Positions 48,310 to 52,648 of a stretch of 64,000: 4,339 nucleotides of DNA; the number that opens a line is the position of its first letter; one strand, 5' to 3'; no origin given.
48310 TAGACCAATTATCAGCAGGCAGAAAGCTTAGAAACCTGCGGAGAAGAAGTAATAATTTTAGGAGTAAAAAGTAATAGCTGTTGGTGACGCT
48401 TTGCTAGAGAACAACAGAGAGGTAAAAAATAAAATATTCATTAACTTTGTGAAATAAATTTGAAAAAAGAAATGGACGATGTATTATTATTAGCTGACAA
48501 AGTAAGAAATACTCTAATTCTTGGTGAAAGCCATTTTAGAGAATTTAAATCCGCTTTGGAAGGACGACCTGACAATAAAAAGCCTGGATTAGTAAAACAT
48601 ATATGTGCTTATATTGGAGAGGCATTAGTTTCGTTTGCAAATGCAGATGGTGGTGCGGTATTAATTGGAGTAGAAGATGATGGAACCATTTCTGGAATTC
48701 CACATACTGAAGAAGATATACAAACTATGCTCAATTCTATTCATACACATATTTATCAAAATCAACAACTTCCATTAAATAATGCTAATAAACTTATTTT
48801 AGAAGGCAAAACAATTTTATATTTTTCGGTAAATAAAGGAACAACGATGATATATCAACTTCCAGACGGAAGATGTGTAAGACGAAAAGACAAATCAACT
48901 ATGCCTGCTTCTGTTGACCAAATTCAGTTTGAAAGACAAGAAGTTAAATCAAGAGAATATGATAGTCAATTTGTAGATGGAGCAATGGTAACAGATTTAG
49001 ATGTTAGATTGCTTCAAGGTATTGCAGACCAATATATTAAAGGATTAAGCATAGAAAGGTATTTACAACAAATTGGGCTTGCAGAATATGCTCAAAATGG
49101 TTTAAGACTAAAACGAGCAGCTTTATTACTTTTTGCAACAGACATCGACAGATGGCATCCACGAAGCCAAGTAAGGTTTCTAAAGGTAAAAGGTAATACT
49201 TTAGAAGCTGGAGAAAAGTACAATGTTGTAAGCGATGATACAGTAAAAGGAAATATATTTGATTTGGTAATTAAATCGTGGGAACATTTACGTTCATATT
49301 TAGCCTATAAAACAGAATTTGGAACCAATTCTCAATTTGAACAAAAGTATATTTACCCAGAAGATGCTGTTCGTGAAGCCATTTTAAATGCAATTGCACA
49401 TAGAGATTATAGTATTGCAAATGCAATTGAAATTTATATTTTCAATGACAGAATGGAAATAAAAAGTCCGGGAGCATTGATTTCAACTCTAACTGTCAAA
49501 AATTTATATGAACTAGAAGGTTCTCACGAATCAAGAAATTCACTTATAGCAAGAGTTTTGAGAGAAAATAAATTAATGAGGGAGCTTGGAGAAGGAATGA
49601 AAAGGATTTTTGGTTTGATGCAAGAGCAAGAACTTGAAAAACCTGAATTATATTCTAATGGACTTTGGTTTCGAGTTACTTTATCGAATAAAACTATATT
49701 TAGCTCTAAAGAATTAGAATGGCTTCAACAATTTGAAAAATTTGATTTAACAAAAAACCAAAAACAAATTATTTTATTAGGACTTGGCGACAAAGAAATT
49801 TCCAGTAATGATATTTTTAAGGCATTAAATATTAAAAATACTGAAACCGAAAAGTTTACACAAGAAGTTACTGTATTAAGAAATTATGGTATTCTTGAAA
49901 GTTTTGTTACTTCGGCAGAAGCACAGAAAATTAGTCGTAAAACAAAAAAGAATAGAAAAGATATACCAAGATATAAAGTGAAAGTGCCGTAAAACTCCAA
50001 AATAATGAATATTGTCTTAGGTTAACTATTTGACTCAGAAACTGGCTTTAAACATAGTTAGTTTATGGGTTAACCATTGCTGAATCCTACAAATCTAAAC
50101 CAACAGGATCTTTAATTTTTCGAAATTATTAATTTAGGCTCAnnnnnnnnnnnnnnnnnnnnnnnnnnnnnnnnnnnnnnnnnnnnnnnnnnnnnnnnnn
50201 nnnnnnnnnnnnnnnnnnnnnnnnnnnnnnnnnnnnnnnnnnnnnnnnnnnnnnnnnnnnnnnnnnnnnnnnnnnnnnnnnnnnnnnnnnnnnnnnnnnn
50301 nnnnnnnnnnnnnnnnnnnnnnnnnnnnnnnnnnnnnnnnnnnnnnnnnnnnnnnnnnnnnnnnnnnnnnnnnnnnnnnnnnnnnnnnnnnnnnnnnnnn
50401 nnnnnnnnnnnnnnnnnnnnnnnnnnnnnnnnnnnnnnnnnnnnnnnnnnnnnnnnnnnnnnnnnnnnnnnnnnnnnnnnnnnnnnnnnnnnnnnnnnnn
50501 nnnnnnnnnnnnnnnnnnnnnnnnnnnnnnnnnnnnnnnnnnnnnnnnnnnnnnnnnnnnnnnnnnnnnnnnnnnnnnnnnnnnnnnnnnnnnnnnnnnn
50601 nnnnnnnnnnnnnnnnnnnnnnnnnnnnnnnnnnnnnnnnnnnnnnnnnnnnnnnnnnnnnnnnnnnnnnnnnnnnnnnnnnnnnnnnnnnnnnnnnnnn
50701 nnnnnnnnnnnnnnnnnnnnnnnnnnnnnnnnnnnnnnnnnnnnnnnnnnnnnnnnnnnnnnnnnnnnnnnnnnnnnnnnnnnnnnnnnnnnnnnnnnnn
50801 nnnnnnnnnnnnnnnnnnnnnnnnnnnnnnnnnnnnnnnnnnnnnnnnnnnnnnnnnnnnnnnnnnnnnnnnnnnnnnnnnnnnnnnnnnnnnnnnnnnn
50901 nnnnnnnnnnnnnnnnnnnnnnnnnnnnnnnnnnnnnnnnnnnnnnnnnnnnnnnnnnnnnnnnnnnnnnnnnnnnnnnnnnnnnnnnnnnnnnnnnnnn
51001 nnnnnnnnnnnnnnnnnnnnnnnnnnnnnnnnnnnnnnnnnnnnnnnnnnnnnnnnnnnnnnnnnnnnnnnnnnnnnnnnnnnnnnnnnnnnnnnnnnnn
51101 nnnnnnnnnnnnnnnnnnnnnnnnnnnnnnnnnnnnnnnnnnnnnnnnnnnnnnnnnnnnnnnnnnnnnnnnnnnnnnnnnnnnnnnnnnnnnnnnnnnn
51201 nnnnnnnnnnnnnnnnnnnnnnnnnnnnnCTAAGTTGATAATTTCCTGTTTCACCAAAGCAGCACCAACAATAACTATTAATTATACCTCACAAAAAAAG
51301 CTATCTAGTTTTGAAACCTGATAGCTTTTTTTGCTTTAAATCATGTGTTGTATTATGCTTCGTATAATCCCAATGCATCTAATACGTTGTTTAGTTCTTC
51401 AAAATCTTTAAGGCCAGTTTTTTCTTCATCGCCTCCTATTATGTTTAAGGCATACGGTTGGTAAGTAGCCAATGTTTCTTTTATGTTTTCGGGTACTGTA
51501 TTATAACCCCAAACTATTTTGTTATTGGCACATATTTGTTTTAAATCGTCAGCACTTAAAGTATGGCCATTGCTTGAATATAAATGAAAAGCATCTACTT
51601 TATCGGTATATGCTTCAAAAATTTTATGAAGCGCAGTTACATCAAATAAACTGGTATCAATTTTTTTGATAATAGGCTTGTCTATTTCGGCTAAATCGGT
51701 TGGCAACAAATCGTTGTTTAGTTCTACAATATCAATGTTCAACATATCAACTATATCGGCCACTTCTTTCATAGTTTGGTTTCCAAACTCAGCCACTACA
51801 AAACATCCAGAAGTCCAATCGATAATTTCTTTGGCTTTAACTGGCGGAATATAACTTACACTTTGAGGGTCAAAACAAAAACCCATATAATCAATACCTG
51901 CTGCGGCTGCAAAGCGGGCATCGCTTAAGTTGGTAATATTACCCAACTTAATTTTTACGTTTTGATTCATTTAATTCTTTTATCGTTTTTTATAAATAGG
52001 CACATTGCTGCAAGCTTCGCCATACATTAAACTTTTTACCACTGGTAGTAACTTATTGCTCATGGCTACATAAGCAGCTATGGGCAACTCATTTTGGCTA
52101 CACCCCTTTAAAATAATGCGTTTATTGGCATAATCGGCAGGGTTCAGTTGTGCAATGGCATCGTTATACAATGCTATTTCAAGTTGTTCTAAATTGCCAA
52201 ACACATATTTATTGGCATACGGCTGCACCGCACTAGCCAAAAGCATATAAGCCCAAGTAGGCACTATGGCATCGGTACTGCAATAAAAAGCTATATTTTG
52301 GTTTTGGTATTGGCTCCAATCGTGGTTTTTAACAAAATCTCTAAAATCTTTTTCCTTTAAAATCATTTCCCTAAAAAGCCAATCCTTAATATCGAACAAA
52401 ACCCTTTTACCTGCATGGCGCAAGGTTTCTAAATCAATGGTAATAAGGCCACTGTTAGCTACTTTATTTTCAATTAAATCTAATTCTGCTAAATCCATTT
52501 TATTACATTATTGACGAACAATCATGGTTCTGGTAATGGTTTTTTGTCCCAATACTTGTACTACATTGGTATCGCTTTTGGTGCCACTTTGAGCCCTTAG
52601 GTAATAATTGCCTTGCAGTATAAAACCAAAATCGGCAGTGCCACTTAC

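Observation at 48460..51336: Candidate inserted two-gene accessory module: Schlafen-like AlbA_2/HATPase_c_4 protein plus an AT-rich protein of unknown fold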

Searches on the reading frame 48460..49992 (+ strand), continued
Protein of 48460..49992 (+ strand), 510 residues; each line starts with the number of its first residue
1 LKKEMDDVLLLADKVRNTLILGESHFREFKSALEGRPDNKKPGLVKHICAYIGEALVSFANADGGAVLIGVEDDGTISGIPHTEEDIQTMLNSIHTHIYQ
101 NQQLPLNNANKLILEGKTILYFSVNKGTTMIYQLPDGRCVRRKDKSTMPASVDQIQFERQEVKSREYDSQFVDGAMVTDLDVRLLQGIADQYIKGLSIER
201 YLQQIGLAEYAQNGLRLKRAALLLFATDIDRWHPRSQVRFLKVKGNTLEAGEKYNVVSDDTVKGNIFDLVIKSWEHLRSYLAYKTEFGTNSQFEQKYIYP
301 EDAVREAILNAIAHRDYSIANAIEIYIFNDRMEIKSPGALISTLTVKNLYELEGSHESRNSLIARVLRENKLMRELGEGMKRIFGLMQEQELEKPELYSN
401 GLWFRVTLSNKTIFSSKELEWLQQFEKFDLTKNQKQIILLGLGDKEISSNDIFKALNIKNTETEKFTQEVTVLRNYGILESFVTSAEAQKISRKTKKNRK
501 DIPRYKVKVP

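Call 26: find_encoding_contigs(protein=P0097, flank=8000, max_places=2)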
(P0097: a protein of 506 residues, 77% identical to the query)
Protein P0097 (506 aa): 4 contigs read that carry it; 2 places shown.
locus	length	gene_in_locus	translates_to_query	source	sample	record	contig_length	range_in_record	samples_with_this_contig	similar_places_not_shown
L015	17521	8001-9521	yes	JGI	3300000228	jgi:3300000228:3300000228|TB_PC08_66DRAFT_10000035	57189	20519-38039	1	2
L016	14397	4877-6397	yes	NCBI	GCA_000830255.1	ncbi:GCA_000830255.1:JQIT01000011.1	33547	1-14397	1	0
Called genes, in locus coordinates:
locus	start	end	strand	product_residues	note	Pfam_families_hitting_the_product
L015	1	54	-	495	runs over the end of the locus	PF02036:SCP2, PF02525:Flavodoxin_2, PF03358:FMN_red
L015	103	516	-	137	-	PF01643:Acyl-ACP_TE, PF20791:Acyl-ACP_TE_C (weak), PF13279:4HBT_2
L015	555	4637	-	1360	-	PF28527:DUF8425, PF12799:LRR_4, PF14580:LRR_9, PF12799:LRR_4, PF23598:LRR_14 (weak), PF14580:LRR_9, PF08477:Roc, PF13676:TIR_2, +8 more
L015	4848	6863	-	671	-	PF00593:TonB_dep_Rec_b-barrel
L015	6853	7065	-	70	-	PF13601:HTH_34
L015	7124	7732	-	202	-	-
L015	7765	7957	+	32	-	-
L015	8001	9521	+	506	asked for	PF04326:SLFN_AlbA_2, PF13749:HATPase_c_4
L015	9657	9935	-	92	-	PF12973:Cupin_7 (weak)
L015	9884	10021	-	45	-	-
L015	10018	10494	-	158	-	PF21805:Imm5_like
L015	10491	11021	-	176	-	-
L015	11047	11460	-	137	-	PF13160:DUF3995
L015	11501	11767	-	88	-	PF06769:YoeB_toxin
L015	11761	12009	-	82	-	PF02604:PhdYeFM_antitox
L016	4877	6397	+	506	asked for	PF04326:SLFN_AlbA_2, PF13749:HATPase_c_4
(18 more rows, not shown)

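Call 62: search_solved_structures(query=window:48472-49992:+, max_evalue=0.01, show_alignments=2)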
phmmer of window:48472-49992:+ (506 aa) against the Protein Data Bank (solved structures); distinct sequences matched with E-value up to 0.01: 1.
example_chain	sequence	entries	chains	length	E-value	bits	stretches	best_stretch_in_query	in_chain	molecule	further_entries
3lmm_A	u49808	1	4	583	0.00011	24.6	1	296-383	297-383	Uncharacterized protein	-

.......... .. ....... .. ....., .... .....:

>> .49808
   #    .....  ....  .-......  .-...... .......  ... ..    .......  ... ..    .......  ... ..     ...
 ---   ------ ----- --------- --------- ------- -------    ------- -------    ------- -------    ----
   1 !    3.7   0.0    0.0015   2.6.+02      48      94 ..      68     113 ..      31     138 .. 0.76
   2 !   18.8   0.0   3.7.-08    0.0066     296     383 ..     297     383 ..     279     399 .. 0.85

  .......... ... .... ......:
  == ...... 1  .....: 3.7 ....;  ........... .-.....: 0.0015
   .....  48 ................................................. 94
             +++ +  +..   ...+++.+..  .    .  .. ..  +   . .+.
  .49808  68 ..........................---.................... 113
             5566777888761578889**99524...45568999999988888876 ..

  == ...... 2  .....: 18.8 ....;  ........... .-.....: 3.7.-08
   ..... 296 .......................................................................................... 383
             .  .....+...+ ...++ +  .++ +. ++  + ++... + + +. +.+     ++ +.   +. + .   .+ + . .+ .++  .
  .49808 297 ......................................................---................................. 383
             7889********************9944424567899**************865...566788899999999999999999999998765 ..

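Call 87: search_dna_similar(query=window:48472-49992:+, collection=plasmids, mode=protein, max_rows=15)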
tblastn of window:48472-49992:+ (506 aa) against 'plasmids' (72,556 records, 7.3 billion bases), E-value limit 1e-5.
Records with a match: 171; places in all: 176; records where one place covers at least 80% of the query: 6.
Best place of each record, by identity: <60% 171.
By first word of the organism name: Pseudosulfitobacter 33; Pseudomonas 14; Klebsiella 13; Legionella 13; Rhizobium 11; Escherichia 11; Yersinia 6; Sinorhizobium 5; Aeromonas 5; Vibrio 5; and 37 more.
By predicted mobility (MOB-suite, as given by PLSDB): non-mobilizable 85; conjugative 66; mobilizable 20.
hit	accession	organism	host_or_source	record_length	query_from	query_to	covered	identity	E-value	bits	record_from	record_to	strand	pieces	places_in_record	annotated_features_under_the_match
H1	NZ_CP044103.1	Streptococcus dysgalactiae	Homo sapiens,clinical isolate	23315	29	423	78%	30.1%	2e-32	139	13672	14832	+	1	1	none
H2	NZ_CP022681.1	Streptococcus respiraculi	Marmota himalayana,whole organism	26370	27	391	72%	32.3%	2e-37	154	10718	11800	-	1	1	ATP-binding protein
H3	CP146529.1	Arcobacter sp. AZ-2023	-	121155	52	461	81%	25.9%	8e-13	79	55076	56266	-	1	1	RNA-binding domain-containing protein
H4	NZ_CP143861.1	Synechococcus elongatus IITB7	whole organism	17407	41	419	75%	27.6%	2e-19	100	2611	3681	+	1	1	Fic family protein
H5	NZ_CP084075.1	Fusobacterium vincentii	-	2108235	48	395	69%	28.8%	3e-28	127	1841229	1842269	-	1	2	none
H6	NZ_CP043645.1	Hymenobacter sp. NBH84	pure culture,soil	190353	52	469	83%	23.6%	6e-12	76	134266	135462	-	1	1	ATP-binding protein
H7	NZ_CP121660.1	Sinorhizobium terangae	Desmanthus virgatus,cell culture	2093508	48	438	77%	24.3%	1e-9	69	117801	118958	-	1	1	none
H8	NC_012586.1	Sinorhizobium fredii NGR234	-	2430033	48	438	77%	24.2%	3e-8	64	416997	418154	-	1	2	record has no annotation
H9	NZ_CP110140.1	Hymenobacter sp. YIM 151500-1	whole organism,soil sample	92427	40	392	70%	26.7%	2e-22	108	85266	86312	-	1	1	RNA-binding domain-containing protein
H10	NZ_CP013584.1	Rhizobium phaseoli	Phaseolus vulgaris,Whole ...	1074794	43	438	78%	23.8%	2e-8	65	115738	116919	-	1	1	record has no annotation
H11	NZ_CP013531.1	Rhizobium phaseoli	Phaseolus vulgaris,Whole ...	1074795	43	438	78%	23.8%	2e-8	65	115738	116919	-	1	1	record has no annotation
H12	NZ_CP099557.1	Aliarcobacter cryaerophilus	Chicken meat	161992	52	406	70%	26.5%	2e-12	77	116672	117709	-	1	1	ATP-binding protein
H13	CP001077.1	Rhizobium etli CIAT 652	-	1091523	48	438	77%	23.7%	9e-8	63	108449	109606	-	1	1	recGc: ATP-dependent DNA helicase protein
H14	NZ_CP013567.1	Rhizobium phaseoli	Phaseolus vulgaris,Whole ...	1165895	48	438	77%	23.7%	9e-8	63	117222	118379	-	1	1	record has no annotation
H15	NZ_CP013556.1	Rhizobium phaseoli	Phaseolus vulgaris,Whole ...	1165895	48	438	77%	23.7%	9e-8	63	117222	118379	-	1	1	record has no annotation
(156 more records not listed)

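Call 90: search_dna_similar(query=window:48472-49992:+, collection=phages, mode=protein, max_rows=10)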
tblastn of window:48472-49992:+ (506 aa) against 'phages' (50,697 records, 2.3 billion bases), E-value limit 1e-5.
Records with a match: 31; places in all: 31; records where one place covers at least 80% of the query: 3.
Best place of each record, by identity: <60% 31.
By first word of the organism name: Bacteriophage 14; Gordonia 9; Streptococcus 5; Mycobacterium 2; Burkholderia 1.
By host as written in the record: - 14; Gordonia terrae 3612 9; Mycobacteruim smegmatis mc2 155 2; Streptococcus canis FSL_Z3-227 1; Streptococcus pasteurianus AL101002 1; Streptococcus anginosus F0211 1; Streptococcus anginosus SA1_anginosus 1; Streptococcus anginosus SRR088899 1; and 1 more.
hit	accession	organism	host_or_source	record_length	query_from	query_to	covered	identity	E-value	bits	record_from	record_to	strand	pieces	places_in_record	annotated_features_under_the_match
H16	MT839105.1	Bacteriophage sp.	human fecal samples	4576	52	406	70%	30.5%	3e-37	152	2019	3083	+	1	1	record has no annotation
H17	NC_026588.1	Mycobacterium phage Squirty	Mycobacteruim smegmatis mc2 155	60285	48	476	85%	24.9%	3e-22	107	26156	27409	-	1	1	31: DNA helicase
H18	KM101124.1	Mycobacterium phage Squirty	Mycobacteruim smegmatis mc2 155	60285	48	476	85%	24.9%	3e-22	107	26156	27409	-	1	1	31: RecG-like DNA helicase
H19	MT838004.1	Bacteriophage sp.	human fecal samples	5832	48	466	83%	25.2%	1e-21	104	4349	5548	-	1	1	record has no annotation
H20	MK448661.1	Streptococcus satellite phage Javan96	Streptococcus canis FSL_Z3-227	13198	11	393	76%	25.2%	1e-8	64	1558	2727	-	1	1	ATP-dependent DNA helicase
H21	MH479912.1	Gordonia phage Eviarto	Gordonia terrae 3612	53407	48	391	68%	27.7%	5e-19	97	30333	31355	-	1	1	38: hypothetical protein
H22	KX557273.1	Gordonia phage BatStarr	Gordonia terrae 3612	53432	48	391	68%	27.7%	5e-19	97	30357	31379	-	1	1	38: hypothetical protein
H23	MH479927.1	Gordonia phage TimTam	Gordonia terrae 3612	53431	48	391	68%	27.7%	5e-19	97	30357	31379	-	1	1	38: hypothetical protein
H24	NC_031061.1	Gordonia phage Nymphadora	Gordonia terrae 3612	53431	48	391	68%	27.7%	5e-19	97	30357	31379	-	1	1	38: DNA helicase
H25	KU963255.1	Gordonia phage Nymphadora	Gordonia terrae 3612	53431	48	391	68%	27.7%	5e-19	97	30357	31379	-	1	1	38: hypothetical protein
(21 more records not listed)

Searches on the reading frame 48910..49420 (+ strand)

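Call 97: search_protein_families(library=pfam, proteins=[window:48910-49420:+], max_evalue=10)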
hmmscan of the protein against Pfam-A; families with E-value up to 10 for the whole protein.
window:48910-49420:+ (170 aa): 0 families

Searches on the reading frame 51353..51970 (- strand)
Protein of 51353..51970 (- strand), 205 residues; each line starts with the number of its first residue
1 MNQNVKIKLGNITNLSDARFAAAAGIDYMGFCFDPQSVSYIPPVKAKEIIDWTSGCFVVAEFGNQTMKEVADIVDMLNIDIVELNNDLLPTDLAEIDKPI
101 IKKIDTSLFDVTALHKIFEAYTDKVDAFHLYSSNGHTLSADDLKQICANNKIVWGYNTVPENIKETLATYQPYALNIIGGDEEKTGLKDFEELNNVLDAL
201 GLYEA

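Call 4: search_protein_families(library=pfam, proteins=[window:51353-51970:-], max_evalue=0.01)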
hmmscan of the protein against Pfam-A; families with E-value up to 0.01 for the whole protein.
window:51353-51970:- (205 aa): 2 families
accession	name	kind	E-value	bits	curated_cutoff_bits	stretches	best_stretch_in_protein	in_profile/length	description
PF00697.28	PRAI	-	3.2e-11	43.7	22.7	1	11-198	5-192/193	N-(5'phosphoribosyl)anthranilate (PRA) isomerase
PF03670.18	UPF0184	-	0.0088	16.9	21.5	0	180-200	18-38/83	Uncharacterised protein family (UPF0184)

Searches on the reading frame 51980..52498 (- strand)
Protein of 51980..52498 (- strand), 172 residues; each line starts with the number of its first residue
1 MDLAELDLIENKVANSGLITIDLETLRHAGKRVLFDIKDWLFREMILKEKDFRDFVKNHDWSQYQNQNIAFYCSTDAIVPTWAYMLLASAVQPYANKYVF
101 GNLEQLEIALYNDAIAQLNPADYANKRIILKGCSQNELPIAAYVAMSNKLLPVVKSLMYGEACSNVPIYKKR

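Call 4: search_protein_families(library=pfam, proteins=[window:51980-52498:-], max_evalue=0.01)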
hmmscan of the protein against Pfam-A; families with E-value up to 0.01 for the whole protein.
window:51980-52498:- (172 aa): 1 family
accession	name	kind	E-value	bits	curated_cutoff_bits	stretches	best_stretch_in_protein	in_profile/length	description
PF10652.14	DUF2480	-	6.2e-73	244.5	25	1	9-171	3-165/165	Protein of unknown function (DUF2480)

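Call 40: find_related_loci(query=window:51980-52498:-, collection=genome_contigs, flank=10000)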
Query window:51980-52498:- (172 aa) in genome_contigs; peptide patterns used: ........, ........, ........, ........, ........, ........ (x = any residue, [..] = any of these).
600 stretches matched a pattern (row limit reached: there are more); 525 encode a relative of the query (tblastn E <= 1e-3); the best 80 are kept; 80 distinct loci.
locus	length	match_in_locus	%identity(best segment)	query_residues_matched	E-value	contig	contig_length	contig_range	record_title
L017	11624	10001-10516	98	1-172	4e-114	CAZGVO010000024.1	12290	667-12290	MAG TPA_asm: uncultured Bifidobacterium sp. isolate binchicken_co328_134 genome assembly, contig: NODE_3459_length_12290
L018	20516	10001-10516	98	1-172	3e-114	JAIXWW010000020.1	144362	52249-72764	MAG: Bacteroidetes bacterium isolate D4_MAG_00032 pond_D4_MAG_00032_000000000017, whole genome shotgun sequence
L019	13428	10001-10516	98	1-172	6e-114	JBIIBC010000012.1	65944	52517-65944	MAG: Bacteroidia bacterium isolate ME2000-06-20pf_3300042868_group1_bin130 Rohwer_bin1047_scaffold_224_c1, whole genome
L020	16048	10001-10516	98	1-172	2e-113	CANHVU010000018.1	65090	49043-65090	MAG: Bacteroidetes bacterium isolate RE-27jun17-99 genome assembly, contig: RE-27jun17-C178, whole genome shotgun sequen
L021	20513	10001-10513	89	1-171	1e-104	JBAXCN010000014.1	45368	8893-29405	MAG: Bacteroidota bacterium isolate ELA194 MAG194_14, whole genome shotgun sequence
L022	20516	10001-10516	87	1-172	6e-103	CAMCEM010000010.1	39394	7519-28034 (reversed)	MAG: Chitinophaga pinensis isolate MiE-14oct19-140 genome assembly, contig: MiE-14oct19-C1084, whole genome shotgun sequ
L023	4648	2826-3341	78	1-172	7e-95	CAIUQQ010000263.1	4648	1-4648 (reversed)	MAG: uncultured Bacteroidetes bacterium isolate Ja1-D2_bin-1996 genome assembly, contig: bin-1996:263/414, whole genome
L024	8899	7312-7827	80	1-172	1e-94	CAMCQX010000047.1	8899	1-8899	MAG: Chitinophaga pinensis isolate ZE-03apr19-315 genome assembly, contig: ZE-03apr19-C17151, whole genome shotgun seque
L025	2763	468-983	79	1-172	7e-96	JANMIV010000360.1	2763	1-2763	MAG: Bacteroidota bacterium isolate OTE_70_concoct_158_sub OTE_70_k141_292571, whole genome shotgun sequence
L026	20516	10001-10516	78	1-172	8e-94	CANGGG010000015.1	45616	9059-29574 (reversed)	MAG: Bacteroidetes bacterium isolate Jr-23apr18-60 genome assembly, contig: Jr-23apr18-C294, whole genome shotgun sequen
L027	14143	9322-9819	81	7-172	2e-93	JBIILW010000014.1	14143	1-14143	MAG: Bacteroidia bacterium isolate ME2002-05-24pf_3300042563_group1_bin175 Rohwer_bin1048_scaffold_3407_c1, whole genome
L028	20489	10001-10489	71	9-171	2e-81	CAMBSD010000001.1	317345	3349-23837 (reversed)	MAG: Chitinophaga pinensis isolate AE-24oct19-69 genome assembly, contig: AE-24oct19-C2, whole genome shotgun sequence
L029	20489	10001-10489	69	9-171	9e-79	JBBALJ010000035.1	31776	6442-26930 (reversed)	MAG: Bacteroidia bacterium isolate EUL_060 ctg35-EUL_060, whole genome shotgun sequence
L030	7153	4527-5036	65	3-172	2e-78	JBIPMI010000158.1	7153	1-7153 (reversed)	MAG: Bacteroidia bacterium isolate ME2016-07-08_3300034284_group7_bin131 Rohwer_bin1045_scaffold_10207_c1, whole genome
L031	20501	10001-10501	66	6-172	4e-78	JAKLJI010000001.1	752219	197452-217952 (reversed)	MAG: Bacteroidia bacterium isolate MAG.356 MAG.356-NODE_1_length_752219_cov_6.146180, whole genome shotgun sequence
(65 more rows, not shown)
